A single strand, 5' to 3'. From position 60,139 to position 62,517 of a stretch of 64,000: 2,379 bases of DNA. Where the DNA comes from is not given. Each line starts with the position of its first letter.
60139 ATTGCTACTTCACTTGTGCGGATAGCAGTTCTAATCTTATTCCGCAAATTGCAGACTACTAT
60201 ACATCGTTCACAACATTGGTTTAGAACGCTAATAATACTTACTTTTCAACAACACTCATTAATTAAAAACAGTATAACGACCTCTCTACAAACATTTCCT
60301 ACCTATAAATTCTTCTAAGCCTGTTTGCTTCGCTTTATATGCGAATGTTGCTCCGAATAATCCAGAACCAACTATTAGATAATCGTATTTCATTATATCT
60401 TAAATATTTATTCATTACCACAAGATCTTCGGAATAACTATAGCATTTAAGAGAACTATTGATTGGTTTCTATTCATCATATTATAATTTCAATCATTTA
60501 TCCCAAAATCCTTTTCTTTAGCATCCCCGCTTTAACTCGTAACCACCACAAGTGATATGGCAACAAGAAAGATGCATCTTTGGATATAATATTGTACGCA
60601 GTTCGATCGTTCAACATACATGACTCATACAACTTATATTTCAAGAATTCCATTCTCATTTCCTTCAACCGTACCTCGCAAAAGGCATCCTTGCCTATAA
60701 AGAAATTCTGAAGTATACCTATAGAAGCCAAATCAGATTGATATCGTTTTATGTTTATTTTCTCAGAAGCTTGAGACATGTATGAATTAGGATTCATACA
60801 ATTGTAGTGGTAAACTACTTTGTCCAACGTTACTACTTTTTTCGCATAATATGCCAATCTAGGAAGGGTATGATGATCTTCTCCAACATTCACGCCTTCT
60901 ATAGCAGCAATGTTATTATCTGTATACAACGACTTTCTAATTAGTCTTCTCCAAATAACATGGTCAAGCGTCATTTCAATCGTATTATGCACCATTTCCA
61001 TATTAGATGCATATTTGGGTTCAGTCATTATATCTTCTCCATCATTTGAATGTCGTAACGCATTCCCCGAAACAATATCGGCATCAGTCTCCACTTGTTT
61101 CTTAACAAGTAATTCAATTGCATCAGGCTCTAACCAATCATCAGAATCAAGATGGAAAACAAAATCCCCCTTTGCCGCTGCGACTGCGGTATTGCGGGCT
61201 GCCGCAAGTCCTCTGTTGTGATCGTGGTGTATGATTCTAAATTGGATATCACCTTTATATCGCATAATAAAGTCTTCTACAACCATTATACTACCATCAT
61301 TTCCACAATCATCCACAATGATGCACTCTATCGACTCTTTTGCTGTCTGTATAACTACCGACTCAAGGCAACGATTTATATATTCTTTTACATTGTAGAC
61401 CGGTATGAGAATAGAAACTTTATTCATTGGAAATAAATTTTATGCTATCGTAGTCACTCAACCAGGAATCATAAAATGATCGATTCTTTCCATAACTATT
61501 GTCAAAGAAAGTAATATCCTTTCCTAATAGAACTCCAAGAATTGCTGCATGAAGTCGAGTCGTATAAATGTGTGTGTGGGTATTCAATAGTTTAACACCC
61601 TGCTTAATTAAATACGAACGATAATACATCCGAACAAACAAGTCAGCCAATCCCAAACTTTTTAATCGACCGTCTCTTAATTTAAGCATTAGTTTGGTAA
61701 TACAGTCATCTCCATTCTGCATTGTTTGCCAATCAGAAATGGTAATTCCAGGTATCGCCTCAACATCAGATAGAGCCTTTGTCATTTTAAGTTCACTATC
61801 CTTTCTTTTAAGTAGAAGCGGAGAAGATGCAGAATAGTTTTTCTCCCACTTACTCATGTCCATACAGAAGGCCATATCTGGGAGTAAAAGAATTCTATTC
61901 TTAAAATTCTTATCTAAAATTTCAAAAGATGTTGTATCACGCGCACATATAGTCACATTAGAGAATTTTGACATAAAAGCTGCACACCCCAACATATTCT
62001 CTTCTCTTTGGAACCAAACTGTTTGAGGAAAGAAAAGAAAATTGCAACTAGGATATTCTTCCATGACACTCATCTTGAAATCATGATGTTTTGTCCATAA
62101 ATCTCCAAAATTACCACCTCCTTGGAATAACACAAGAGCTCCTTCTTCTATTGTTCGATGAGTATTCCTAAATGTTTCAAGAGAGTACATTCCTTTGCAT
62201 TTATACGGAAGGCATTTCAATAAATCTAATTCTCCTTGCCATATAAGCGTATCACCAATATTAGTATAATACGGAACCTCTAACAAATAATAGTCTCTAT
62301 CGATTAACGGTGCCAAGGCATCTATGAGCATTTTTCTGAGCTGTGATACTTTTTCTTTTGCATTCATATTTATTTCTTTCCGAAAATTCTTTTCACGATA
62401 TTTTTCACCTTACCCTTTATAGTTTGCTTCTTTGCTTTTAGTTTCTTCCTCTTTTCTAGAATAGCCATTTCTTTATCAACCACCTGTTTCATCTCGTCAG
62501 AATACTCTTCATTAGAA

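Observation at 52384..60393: A 7.9-kb defence island (Gabija + Kiwa-like + Schlafen-like gene) is embedded in the capsule operon, bounded by a perfect 68-bp duplication of the glf 5' end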

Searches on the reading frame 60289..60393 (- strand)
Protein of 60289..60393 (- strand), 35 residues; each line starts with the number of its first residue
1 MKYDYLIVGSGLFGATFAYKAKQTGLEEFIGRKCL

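Call 39: list_cluster_members(proteins=[window:60289-60393:-, window:52506-54692:-, window:54975-56036:-, window:56014-56640:-, window:56655-58298:-, window:51309-52472:-, window:50274-51302:-, window:49046-50269:-, window:61423-62367:-, window:62373-63503:-])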
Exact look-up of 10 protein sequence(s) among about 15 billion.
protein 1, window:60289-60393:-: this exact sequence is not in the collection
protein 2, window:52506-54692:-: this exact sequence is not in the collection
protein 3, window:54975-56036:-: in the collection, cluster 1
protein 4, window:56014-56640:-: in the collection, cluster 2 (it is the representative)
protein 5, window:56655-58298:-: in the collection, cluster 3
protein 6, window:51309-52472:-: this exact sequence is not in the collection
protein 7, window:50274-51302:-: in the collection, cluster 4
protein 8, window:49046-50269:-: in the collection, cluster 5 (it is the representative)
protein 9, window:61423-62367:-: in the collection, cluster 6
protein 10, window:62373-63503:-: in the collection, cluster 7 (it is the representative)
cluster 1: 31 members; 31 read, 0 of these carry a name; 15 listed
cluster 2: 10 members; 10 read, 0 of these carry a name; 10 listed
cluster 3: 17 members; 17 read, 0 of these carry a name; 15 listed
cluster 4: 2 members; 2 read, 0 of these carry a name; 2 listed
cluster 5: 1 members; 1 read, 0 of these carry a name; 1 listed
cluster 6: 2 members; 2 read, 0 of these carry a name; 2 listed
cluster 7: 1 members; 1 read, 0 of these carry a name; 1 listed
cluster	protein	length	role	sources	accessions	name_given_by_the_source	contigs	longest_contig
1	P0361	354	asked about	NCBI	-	-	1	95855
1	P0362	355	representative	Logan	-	-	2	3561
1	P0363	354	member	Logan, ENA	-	-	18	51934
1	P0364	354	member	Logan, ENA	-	-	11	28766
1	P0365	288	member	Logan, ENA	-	-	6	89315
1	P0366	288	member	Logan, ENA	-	-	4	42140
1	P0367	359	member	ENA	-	-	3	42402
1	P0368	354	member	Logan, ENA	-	-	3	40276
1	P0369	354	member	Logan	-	-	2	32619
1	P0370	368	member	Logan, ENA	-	-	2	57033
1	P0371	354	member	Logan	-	-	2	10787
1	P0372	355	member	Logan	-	-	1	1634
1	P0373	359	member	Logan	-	-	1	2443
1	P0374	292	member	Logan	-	-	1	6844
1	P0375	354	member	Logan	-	-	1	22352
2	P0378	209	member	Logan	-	-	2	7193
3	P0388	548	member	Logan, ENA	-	-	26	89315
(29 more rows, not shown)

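Call 40: find_encoding_contigs(protein=P0388, flank=10000, max_places=10)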
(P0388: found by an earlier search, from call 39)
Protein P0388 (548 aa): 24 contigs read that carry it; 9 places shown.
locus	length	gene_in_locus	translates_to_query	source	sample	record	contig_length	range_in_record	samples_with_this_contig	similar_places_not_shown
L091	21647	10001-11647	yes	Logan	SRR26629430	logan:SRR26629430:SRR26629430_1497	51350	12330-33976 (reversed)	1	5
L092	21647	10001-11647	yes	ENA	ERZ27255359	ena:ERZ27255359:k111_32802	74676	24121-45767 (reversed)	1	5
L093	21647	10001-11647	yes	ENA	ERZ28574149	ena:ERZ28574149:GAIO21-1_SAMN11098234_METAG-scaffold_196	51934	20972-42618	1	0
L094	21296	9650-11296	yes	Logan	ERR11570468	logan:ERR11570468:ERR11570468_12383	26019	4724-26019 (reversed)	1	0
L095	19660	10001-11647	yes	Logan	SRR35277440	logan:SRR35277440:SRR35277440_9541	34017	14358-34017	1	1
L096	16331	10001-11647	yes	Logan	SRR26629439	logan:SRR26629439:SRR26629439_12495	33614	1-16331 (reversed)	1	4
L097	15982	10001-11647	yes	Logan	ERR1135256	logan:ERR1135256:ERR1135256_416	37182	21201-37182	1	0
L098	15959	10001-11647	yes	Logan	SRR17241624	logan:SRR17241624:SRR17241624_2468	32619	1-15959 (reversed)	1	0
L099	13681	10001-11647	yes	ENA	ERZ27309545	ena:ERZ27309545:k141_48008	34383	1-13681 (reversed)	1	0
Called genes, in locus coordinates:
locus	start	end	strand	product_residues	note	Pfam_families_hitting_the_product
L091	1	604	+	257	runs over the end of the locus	PF00535:Glycos_transf_2, PF10111:Glyco_tranf_2_2 (weak), PF13641:Glyco_tranf_2_3 (weak)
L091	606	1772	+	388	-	PF13477:Glyco_trans_4_2, PF13439:Glyco_transf_4 (weak), PF13579:Glyco_trans_4_4, PF20706:GT4-conflict (weak), PF00534:Glycos_transf_1, PF13692:Glyco_trans_1_4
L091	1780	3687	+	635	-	PF01073:3Beta_HSD, PF01370:Epimerase, PF02719:Polysacc_synt_2, PF04321:RmlD_sub_bind, PF16363:GDP_Man_Dehyd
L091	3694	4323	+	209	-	PF02397:Bac_transf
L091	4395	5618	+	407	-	PF00278:Orn_DAP_Arg_deC (weak), PF02784:Orn_Arg_deC_N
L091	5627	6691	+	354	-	PF21360:PylC-like_N, PF02655:ATP-grasp_3, PF02222:ATP-grasp (faint), PF15632:ATPgrasp_Ter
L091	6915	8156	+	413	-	PF00753:Lactamase_B (weak)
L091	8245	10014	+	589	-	PF02463:SMC_N (weak), PF11398:DUF2813 (weak), PF13175:AAA_15, PF13476:AAA_23, PF13175:AAA_15, PF13304:AAA_21, PF20469:OLD-like_TOPRIM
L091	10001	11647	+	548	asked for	PF00580:UvrD-helicase, PF01443:Viral_helicase1 (faint), PF13245:AAA_19, PF00580:UvrD-helicase, PF13361:UvrD_C, PF13538:UvrD_C_2 (faint)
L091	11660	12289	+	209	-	PF28043:KwaA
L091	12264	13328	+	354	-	PF16162:KwaB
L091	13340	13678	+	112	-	-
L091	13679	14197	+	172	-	-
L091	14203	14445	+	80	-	-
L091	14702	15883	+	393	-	PF14907:NTP_transf_5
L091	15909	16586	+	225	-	PF02585:PIG-L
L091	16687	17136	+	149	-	PF19480:DUF6016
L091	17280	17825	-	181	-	-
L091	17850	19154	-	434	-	PF03432:Relaxase (weak)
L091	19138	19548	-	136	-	PF21983:NikA-like (weak)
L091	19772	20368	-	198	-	PF19808:DUF6291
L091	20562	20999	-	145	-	PF02498:Bro-N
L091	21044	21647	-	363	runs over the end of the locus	PF21957:Zn_ribbon_16, PF19898:DUF6371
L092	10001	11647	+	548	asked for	PF00580:UvrD-helicase, PF01443:Viral_helicase1 (faint), PF13245:AAA_19, PF00580:UvrD-helicase, PF13361:UvrD_C, PF13538:UvrD_C_2 (faint)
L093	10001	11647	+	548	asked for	PF00580:UvrD-helicase, PF01443:Viral_helicase1 (faint), PF13245:AAA_19, PF00580:UvrD-helicase, PF13361:UvrD_C, PF13538:UvrD_C_2 (faint)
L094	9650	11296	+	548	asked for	PF00580:UvrD-helicase, PF01443:Viral_helicase1 (faint), PF13245:AAA_19, PF00580:UvrD-helicase, PF13361:UvrD_C, PF13538:UvrD_C_2 (faint)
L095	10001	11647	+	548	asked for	PF00580:UvrD-helicase, PF01443:Viral_helicase1 (faint), PF13245:AAA_19, PF00580:UvrD-helicase, PF13361:UvrD_C, PF13538:UvrD_C_2 (faint)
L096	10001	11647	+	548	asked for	PF00580:UvrD-helicase, PF01443:Viral_helicase1 (faint), PF13245:AAA_19, PF00580:UvrD-helicase, PF13361:UvrD_C, PF13538:UvrD_C_2 (faint)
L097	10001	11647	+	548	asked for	PF00580:UvrD-helicase, PF01443:Viral_helicase1 (faint), PF13245:AAA_19, PF00580:UvrD-helicase, PF13361:UvrD_C, PF13538:UvrD_C_2 (faint)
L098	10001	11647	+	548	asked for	PF00580:UvrD-helicase, PF01443:Viral_helicase1 (faint), PF13245:AAA_19, PF00580:UvrD-helicase, PF13361:UvrD_C, PF13538:UvrD_C_2 (faint)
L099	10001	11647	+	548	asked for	PF00580:UvrD-helicase, PF01443:Viral_helicase1 (faint), PF13245:AAA_19, PF00580:UvrD-helicase, PF13361:UvrD_C, PF13538:UvrD_C_2 (faint)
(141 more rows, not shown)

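Call 51: find_encoding_contigs(protein=P0375, flank=10000, max_places=6)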
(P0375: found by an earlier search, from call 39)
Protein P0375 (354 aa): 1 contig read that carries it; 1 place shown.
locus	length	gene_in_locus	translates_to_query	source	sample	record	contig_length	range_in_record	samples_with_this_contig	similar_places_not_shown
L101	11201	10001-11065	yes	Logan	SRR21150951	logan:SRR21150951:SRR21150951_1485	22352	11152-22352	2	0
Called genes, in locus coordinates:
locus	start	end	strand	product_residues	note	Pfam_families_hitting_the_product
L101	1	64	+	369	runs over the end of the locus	PF00534:Glycos_transf_1, PF13692:Glyco_trans_1_4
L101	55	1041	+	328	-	PF01757:Acyl_transf_3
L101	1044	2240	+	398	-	PF13439:Glyco_transf_4, PF13579:Glyco_trans_4_4, PF20706:GT4-conflict, PF00534:Glycos_transf_1, PF13692:Glyco_trans_1_4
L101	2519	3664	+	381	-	PF16289:PIN_12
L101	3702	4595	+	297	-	PF01656:CbiA, PF02374:ArsA_ATPase (weak), PF10609:ParA (faint), PF13614:AAA_31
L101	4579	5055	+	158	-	-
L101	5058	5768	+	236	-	-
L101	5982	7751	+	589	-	PF02463:SMC_N (weak), PF11398:DUF2813 (weak), PF13175:AAA_15, PF13476:AAA_23, PF13304:AAA_21, PF13175:AAA_15, PF20469:OLD-like_TOPRIM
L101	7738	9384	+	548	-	PF00580:UvrD-helicase, PF01443:Viral_helicase1 (faint), PF13245:AAA_19, PF00580:UvrD-helicase, PF13538:UvrD_C_2 (faint), PF13361:UvrD_C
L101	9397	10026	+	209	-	PF28043:KwaA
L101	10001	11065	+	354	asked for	PF16162:KwaB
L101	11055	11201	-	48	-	?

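Call 58: find_encoding_contigs(protein=P0378, flank=10000, max_places=6)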
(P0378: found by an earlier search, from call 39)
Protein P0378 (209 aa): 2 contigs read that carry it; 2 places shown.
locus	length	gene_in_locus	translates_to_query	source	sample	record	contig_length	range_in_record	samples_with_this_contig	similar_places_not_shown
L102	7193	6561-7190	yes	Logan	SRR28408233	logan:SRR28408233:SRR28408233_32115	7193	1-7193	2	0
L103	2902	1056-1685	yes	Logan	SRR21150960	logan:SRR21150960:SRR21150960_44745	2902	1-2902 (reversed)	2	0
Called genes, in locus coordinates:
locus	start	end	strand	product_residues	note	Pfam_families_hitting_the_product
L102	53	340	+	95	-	-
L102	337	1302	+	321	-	PF16872:putAbiC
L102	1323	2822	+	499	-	PF27235:AF_1680 (weak)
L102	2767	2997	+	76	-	-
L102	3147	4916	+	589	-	PF02463:SMC_N (weak), PF11398:DUF2813 (weak), PF13175:AAA_15, PF13476:AAA_23, PF13304:AAA_21, PF13175:AAA_15, PF20469:OLD-like_TOPRIM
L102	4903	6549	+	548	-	PF00580:UvrD-helicase, PF01443:Viral_helicase1 (faint), PF13245:AAA_19, PF00580:UvrD-helicase, PF13361:UvrD_C, PF13538:UvrD_C_2 (faint)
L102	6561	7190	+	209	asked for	PF28043:KwaA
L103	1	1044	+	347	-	?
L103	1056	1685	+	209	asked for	PF28043:KwaA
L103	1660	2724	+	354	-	PF16162:KwaB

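Call 77: search_protein_families(library=padloc, proteins=[L091:13340-13678:+, L091:13679-14197:+, L091:14203-14445:+, L091:14702-15883:+, L101:2519-3664:+, L101:3702-4595:+, L101:4579-5055:+, L101:5058-5768:+, L102:337-1302:+, L102:1323-2822:+], max_evalue=0.001)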
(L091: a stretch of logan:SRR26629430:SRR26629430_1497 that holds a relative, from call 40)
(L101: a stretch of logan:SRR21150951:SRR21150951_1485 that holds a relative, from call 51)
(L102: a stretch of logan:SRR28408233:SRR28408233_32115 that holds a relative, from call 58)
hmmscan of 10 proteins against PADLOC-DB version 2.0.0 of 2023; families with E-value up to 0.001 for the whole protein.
L091:13340-13678:+ (112 aa): 0 families

L091:13679-14197:+ (172 aa): 0 families

L091:14203-14445:+ (80 aa): 0 families

L091:14702-15883:+ (393 aa): 0 families

L101:2519-3664:+ (381 aa): 0 families

L101:3702-4595:+ (297 aa): 1 family
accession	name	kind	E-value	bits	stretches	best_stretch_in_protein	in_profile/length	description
PDLC04559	PDC-M28B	-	3.2e-05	21.2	1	17-55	129-166/438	-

L101:4579-5055:+ (158 aa): 0 families

L101:5058-5768:+ (236 aa): 0 families

L102:337-1302:+ (321 aa): 1 family
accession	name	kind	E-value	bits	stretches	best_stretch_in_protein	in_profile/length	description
PDLC02343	AbiC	-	2.6e-06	25.2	1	13-263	8-233/306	AbiC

L102:1323-2822:+ (499 aa): 1 family
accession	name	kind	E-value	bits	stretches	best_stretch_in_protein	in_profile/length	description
PDLC04108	PD-T7-3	-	1.4e-07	29.1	1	1-312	1-316/432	-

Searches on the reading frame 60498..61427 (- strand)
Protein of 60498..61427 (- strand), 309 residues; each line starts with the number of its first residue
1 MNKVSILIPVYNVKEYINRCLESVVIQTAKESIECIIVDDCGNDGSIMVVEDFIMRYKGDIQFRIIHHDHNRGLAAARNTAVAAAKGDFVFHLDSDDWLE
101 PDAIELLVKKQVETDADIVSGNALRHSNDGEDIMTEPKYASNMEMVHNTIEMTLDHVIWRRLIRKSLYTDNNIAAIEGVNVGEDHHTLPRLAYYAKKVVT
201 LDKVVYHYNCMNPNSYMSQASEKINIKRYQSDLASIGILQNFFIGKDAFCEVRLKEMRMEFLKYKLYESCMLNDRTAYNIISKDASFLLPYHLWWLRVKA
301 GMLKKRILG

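Call 8: search_protein_families(library=pfam, proteins=[window:60498-61427:-], max_evalue=0.001)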
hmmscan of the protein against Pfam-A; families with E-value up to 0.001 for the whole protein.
window:60498-61427:- (309 aa): 3 families
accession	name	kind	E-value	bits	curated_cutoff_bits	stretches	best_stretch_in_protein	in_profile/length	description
PF00535.33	Glycos_transf_2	-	1.1e-33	117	23.3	1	5-138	1-130/168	Glycosyl transferase family 2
PF10111.15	Glyco_tranf_2_2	-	5.9e-09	36.2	27.3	1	5-109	1-104/276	Glycosyltransferase like family 2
PF13641.12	Glyco_tranf_2_3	-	3e-06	27.9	27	1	4-123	3-123/230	Glycosyltransferase like family 2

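Call 9: find_encoding_contigs(protein=window:60498-61427:-, flank=10000, max_places=10)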
Protein window:60498-61427:- (309 aa): no gene with exactly this product is on record in the collection.

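Call 26: find_homologous_proteins(query=window:60501-61427:-, max_evalue=1e-40)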
Query window:60501-61427:- (309 aa): 852 proteins with E <= 1e-40 among 2733 candidates; the best 120 are listed.
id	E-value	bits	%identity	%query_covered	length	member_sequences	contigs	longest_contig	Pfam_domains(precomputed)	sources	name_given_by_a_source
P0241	9.9e-204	693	99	100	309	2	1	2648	PF10111.15,PF13641.13,PF00535.33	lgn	-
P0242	1.1e-127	444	67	95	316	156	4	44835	PF10111.15,PF13641.13,PF00535.33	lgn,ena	-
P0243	7.5e-127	441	67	95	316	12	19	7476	PF10111.15,PF13641.13,PF00535.33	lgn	-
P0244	2.2e-126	439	62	100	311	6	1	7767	PF00535.33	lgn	-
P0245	1.2e-125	437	66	95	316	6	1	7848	PF10111.15,PF13641.13,PF00535.33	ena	-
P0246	3.3e-123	429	65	94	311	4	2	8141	PF10111.15,PF13641.13,PF00535.33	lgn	-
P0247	1.8e-121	423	65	96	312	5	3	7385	PF10111.15,PF00535.33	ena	-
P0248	2.9e-121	423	64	94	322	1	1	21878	PF10111.15,PF13641.13,PF00535.33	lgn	-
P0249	4.8e-121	422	60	99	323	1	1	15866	PF10111.15,PF13641.13,PF00535.33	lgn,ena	-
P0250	5.3e-121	422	61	100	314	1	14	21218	PF10111.15,PF00535.33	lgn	-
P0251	9.6e-121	421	62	95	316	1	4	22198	PF10111.15,PF13641.13,PF00535.33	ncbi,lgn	-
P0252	2.0e-118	413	63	96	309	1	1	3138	PF10111.15,PF13641.13,PF00535.33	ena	-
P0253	8.9e-118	411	60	99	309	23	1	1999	PF10111.15,PF13641.13,PF00535.33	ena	-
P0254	1.0e-117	411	60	98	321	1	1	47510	PF13641.13,PF00535.33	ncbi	-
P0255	1.4e-117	410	59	100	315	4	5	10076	PF13641.13,PF00535.33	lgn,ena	-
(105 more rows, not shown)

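Call 27: find_encoding_contigs(protein=P0241, flank=10000, max_places=10)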
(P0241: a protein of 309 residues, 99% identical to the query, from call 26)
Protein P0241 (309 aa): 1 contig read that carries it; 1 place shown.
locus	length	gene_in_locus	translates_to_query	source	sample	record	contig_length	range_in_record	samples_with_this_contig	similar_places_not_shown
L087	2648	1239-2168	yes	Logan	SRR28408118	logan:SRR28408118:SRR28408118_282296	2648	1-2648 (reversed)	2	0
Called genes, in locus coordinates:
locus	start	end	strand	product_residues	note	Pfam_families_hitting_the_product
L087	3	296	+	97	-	?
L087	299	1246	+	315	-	PF04230:PS_pyruv_trans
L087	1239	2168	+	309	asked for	PF00535:Glycos_transf_2, PF10111:Glyco_tranf_2_2, PF13641:Glyco_tranf_2_3 (weak)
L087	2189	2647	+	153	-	?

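Call 28: find_encoding_contigs(protein=P0242, flank=10000, max_places=6)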
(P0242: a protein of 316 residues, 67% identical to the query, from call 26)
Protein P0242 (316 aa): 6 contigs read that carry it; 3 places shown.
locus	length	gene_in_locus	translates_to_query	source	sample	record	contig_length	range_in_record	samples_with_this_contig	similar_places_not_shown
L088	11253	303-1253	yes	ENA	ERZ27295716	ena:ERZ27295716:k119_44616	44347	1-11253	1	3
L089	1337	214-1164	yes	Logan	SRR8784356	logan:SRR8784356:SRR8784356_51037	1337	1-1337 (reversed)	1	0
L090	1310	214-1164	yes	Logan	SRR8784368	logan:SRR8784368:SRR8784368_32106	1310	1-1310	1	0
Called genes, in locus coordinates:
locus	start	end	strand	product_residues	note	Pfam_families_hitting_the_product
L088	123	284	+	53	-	-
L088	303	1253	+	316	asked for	PF00535:Glycos_transf_2, PF10111:Glyco_tranf_2_2 (weak), PF13641:Glyco_tranf_2_3 (weak)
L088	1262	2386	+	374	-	PF00890:FAD_binding_2 (faint), PF13450:NAD_binding_8, PF03275:GLF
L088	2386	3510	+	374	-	PF26334:Gtf3_N, PF26337:Gtf3_C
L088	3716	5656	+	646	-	-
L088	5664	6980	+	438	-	PF04932:Wzy_C (weak)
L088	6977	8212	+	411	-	PF00534:Glycos_transf_1, PF13692:Glyco_trans_1_4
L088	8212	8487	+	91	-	-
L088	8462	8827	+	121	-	PF00132:Hexapep, PF14602:Hexapep_2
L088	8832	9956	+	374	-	PF14307:Glyco_tran_WbsX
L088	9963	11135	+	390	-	PF13439:Glyco_transf_4 (faint), PF00534:Glycos_transf_1, PF13692:Glyco_trans_1_4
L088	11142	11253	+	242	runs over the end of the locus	PF05704:Caps_synth, PF12919:TcdA_TcdB (faint), PF04488:Gly_transf_sug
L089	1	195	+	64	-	?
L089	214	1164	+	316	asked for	PF00535:Glycos_transf_2, PF10111:Glyco_tranf_2_2 (weak), PF13641:Glyco_tranf_2_3 (weak)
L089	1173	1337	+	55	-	?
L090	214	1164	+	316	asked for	PF00535:Glycos_transf_2, PF10111:Glyco_tranf_2_2 (weak), PF13641:Glyco_tranf_2_3 (weak)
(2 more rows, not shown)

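Call 48: search_protein_families(library=ncbifam, proteins=[window:60501-61427:-], max_evalue=0.01)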
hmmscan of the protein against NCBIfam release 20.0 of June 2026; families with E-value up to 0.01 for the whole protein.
window:60501-61427:- (309 aa): 22 families
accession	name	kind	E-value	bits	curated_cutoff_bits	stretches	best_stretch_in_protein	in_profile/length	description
NF007482.0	PRK10073.1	equivalog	2.1e-25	89.4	423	1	2-227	6-234/334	glycosyltransferase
NF047683.1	TeichurnBiosyTuaG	equivalog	7.4e-20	71.6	400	1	3-160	7-163/252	teichuronic acid biosynthesis protein TuaG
TIGR03965.1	mycofact_glyco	equivalog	9.4e-18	64.3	280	1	2-126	74-194/467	mycofactocin biosynthesis glycosyltransferase MftF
NF041875.1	EPS_EpsD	equivalog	4.6e-17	62.4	370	1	4-171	1-159/325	exopolysaccharide biosynthesis glycosyltransferase EpsD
NF050050.1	ProtGlycPglI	equivalog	8.8e-16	58.1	500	1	1-173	1-170/306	GalNAc(5)-diNAcBac-PP-undecaprenol beta-1,3-glucosyltransferase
TIGR03111.1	glyc2_xrt_Gpos1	hypoth_equivalog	1.3e-15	57.2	363.95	1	3-119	50-163/439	TIGR03111 family XrtG-associated glycosyltransferase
TIGR03937.1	PgaC_IcaA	equivalog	1.4e-15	57.2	422.3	1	2-122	45-162/407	poly-beta-1,6-N-acetyl-D-glucosamine synthase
NF053739.1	GlytfEpsEBac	equivalog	2.1e-15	56.4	450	1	3-111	2-107/265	glycosyltransferase EpsE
NF038302.1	EPS_HpsE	equivalog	5e-14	52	300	1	4-104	3-104/307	hormogonium polysaccharide biosynthesis glycosyltransferase HpsE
TIGR04242.1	nodulat_NodC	equivalog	8.1e-14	51.4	550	1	3-122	49-167/395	chitooligosaccharide synthase NodC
TIGR04017.1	WcaA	equivalog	7.4e-13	48.7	495.75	1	4-116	7-117/279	colanic acid biosynthesis glycosyltransferase WcaA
NF007453.0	PRK10018.1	equivalog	8.2e-13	48.6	382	1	4-116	8-118/280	colanic acid biosynthesis glycosyltransferase WcaA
NF041394.1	GtaseAglG_Halo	equivalog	1e-12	48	440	1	3-123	2-119/304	glucosyl-dolichyl phosphate glucuronosyltransferase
NF038299.1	EPS_HpsN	equivalog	5.6e-10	38.7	425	1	3-125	2-121/317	hormogonium polysaccharide biosynthesis glycosyltransferase HpsN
TIGR04009.1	wcaE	equivalog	2.5e-09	36.8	369.2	1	26-138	27-134/248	colanic acid biosynthesis glycosyltransferase WcaE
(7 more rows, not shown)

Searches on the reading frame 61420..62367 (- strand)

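Call 8: search_protein_families(library=pfam, proteins=[window:61420-62367:-], max_evalue=0.001)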
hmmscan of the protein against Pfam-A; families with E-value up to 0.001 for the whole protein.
window:61420-62367:- (315 aa): 1 family
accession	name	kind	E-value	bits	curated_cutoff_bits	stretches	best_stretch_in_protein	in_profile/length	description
PF04230.19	PS_pyruv_trans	-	1.1e-21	78.5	25.3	1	36-291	1-279/280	Polysaccharide pyruvyl transferase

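Call 77: search_protein_families(library=padloc, proteins=[L091:13340-13678:+, L091:13679-14197:+, L091:14203-14445:+, L091:14702-15883:+, L101:2519-3664:+, L101:3702-4595:+, L101:4579-5055:+, L101:5058-5768:+, L102:337-1302:+, L102:1323-2822:+], max_evalue=0.001)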
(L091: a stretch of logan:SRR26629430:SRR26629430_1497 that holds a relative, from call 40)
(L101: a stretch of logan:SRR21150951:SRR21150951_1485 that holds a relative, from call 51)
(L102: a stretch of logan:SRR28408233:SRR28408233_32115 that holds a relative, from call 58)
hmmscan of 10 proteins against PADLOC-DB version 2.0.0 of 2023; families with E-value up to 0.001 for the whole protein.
L091:13340-13678:+ (112 aa): 0 families

L091:13679-14197:+ (172 aa): 0 families

L091:14203-14445:+ (80 aa): 0 families

L091:14702-15883:+ (393 aa): 0 families

L101:2519-3664:+ (381 aa): 0 families

L101:3702-4595:+ (297 aa): 1 family
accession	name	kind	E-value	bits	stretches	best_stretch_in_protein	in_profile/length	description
PDLC04559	PDC-M28B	-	3.2e-05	21.2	1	17-55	129-166/438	-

L101:4579-5055:+ (158 aa): 0 families

L101:5058-5768:+ (236 aa): 0 families

L102:337-1302:+ (321 aa): 1 family
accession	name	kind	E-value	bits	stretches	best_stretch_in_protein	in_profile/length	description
PDLC02343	AbiC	-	2.6e-06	25.2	1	13-263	8-233/306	AbiC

L102:1323-2822:+ (499 aa): 1 family
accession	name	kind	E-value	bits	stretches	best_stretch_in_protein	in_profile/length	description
PDLC04108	PD-T7-3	-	1.4e-07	29.1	1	1-312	1-316/432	-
